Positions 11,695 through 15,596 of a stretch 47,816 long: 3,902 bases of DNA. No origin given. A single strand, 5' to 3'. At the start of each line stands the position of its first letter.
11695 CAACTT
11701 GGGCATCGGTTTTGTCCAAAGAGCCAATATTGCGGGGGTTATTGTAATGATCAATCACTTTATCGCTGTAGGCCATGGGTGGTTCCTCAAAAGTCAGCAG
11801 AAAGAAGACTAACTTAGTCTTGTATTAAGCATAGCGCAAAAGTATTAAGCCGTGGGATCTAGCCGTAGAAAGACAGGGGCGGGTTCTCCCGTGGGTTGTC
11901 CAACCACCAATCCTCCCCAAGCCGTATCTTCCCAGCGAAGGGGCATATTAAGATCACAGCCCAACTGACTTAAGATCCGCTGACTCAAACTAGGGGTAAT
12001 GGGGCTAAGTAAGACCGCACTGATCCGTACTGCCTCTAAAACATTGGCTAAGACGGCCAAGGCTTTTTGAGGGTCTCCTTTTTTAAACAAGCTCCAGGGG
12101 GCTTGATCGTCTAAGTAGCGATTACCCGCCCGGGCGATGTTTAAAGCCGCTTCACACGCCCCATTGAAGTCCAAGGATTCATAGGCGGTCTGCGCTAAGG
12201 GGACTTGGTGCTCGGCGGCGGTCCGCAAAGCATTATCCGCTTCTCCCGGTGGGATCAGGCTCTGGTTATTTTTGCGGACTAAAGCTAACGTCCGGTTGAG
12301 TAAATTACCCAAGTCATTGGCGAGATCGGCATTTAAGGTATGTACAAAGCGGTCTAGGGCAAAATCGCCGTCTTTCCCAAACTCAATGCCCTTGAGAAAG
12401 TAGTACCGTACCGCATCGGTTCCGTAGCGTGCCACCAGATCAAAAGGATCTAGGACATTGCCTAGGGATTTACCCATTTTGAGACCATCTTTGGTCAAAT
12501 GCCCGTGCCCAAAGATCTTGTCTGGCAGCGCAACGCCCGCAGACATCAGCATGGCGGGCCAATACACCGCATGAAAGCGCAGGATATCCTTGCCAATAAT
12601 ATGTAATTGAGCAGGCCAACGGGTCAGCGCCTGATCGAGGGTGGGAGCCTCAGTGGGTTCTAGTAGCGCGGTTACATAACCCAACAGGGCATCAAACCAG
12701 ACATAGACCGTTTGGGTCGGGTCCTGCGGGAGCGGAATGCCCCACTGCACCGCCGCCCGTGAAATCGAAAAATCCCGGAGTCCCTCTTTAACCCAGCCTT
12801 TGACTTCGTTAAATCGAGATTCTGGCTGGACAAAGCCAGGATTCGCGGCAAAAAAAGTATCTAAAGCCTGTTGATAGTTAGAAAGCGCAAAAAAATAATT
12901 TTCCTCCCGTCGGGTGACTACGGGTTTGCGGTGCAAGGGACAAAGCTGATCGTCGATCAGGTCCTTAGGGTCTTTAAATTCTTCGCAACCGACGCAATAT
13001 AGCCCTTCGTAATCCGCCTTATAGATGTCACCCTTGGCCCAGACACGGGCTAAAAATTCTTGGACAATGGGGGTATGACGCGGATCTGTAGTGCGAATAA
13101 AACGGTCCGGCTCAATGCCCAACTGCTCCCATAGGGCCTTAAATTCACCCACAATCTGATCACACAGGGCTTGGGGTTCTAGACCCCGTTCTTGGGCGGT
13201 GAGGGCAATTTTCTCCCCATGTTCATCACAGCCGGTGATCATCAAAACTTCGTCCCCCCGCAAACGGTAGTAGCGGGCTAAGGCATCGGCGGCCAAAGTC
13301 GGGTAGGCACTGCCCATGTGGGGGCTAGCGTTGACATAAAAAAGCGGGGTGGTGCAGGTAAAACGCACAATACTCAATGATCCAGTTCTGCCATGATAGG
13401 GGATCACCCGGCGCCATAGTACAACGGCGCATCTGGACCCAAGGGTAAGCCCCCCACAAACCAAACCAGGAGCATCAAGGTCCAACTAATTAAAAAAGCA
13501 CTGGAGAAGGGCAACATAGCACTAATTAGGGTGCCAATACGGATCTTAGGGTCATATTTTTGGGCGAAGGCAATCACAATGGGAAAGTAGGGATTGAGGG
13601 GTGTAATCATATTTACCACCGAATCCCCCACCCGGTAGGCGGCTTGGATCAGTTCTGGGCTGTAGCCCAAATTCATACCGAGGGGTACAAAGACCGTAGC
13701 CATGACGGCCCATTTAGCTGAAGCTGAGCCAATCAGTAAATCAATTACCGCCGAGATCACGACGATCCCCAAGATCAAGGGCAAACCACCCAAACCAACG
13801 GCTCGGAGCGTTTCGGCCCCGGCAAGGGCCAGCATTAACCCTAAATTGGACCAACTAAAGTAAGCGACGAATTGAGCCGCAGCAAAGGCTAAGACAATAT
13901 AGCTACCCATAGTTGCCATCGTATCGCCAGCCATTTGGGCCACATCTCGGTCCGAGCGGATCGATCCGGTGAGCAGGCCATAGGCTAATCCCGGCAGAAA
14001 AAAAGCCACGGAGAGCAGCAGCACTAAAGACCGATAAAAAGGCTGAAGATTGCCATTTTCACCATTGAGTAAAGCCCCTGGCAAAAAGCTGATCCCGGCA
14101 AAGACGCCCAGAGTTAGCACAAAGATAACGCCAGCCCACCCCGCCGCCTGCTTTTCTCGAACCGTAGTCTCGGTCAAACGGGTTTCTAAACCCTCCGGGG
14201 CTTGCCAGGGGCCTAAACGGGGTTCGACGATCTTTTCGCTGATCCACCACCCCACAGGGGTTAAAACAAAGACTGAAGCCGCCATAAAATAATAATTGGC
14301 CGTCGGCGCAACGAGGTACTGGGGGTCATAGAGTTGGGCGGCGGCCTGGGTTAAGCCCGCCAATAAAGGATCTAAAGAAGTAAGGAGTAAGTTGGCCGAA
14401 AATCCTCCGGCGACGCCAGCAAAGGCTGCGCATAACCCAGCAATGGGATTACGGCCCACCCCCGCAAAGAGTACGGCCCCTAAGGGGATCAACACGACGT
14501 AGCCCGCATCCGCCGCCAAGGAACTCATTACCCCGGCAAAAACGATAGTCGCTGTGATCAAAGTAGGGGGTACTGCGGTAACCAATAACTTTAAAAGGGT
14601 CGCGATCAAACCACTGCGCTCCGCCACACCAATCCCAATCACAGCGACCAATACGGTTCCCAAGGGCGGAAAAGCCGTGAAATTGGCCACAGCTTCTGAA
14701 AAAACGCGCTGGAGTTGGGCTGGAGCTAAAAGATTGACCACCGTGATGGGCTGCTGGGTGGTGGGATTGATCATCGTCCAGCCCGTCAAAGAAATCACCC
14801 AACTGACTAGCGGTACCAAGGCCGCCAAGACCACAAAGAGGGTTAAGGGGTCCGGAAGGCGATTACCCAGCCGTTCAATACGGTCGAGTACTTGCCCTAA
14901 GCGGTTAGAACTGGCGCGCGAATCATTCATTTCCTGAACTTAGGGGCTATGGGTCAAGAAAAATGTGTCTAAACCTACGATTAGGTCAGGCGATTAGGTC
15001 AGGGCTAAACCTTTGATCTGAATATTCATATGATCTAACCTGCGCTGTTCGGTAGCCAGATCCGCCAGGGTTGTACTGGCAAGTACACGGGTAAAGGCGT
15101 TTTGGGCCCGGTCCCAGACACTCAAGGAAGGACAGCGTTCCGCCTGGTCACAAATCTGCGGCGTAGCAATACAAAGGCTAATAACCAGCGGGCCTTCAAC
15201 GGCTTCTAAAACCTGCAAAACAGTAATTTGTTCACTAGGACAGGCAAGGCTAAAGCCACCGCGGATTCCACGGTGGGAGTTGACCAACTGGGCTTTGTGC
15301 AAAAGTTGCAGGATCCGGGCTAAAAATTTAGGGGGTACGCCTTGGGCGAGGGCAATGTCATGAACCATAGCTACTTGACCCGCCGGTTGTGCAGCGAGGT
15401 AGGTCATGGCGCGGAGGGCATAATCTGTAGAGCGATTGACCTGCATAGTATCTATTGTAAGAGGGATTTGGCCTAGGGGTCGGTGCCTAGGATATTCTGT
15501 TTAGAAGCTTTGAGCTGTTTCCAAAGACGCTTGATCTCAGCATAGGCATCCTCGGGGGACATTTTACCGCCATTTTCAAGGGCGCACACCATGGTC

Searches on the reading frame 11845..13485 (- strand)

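Call 43: search_protein_families(library=pfam, proteins=[window:11845-13485:-], max_evalue=0.00001)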
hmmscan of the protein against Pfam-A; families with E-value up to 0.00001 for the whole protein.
window:11845-13485:- (546 aa): 4 families
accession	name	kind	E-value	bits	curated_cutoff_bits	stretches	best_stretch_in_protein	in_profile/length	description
PF09334.17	tRNA-synt_1g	-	1.5e-102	343.8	20.1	2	171-400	159-391/391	tRNA synthetases class I (M)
PF00133.28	tRNA-synt_1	-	1.5e-20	73.8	22.7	2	260-364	299-403/414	tRNA synthetases class I (I, L, M and V)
PF01406.26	tRNA-synt_1e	-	1.6e-13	51.1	27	1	51-163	19-130/301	tRNA synthetases class I (C) catalytic domain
PF19303.5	Anticodon_3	-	2.3e-12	47.4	23.5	1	413-514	7-107/152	Anticodon binding domain of methionyl tRNA ligase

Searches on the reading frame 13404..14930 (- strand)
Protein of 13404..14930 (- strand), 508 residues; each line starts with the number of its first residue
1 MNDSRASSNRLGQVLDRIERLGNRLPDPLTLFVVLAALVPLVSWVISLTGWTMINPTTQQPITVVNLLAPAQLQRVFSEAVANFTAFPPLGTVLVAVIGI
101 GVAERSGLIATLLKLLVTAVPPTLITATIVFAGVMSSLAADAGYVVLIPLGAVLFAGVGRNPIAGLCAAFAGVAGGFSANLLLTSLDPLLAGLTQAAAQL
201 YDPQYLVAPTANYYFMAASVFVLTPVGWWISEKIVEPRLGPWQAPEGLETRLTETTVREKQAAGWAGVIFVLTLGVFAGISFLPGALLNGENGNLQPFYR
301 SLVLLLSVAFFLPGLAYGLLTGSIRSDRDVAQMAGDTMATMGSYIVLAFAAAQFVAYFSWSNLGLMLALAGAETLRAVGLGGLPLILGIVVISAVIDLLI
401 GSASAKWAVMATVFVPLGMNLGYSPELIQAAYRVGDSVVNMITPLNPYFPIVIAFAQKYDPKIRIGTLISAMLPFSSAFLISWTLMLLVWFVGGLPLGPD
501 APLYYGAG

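Call 44: search_protein_families(library=pfam, proteins=[window:13404-14930:-], max_evalue=0.00001)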
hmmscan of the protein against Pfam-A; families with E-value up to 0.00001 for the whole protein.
window:13404-14930:- (508 aa): 1 family
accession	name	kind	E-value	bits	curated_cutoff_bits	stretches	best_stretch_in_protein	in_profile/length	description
PF03806.19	ABG_transport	-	1.1e-186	621.5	27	1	14-505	2-502/502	AbgT putative transporter family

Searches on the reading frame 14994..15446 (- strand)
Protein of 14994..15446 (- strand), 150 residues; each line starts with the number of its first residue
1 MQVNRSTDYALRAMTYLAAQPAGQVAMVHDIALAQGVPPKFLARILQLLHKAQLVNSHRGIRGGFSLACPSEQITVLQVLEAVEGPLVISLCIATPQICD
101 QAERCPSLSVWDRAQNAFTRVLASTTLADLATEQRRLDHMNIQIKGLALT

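Call 44: search_protein_families(library=pfam, proteins=[window:14994-15446:-], max_evalue=0.00001)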
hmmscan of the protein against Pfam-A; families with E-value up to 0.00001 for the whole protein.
window:14994-15446:- (150 aa): 1 family
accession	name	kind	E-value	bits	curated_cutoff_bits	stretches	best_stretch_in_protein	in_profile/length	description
PF02082.26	Rrf2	-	3.9e-38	131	30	1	4-132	2-131/132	Iron-dependent Transcriptional regulator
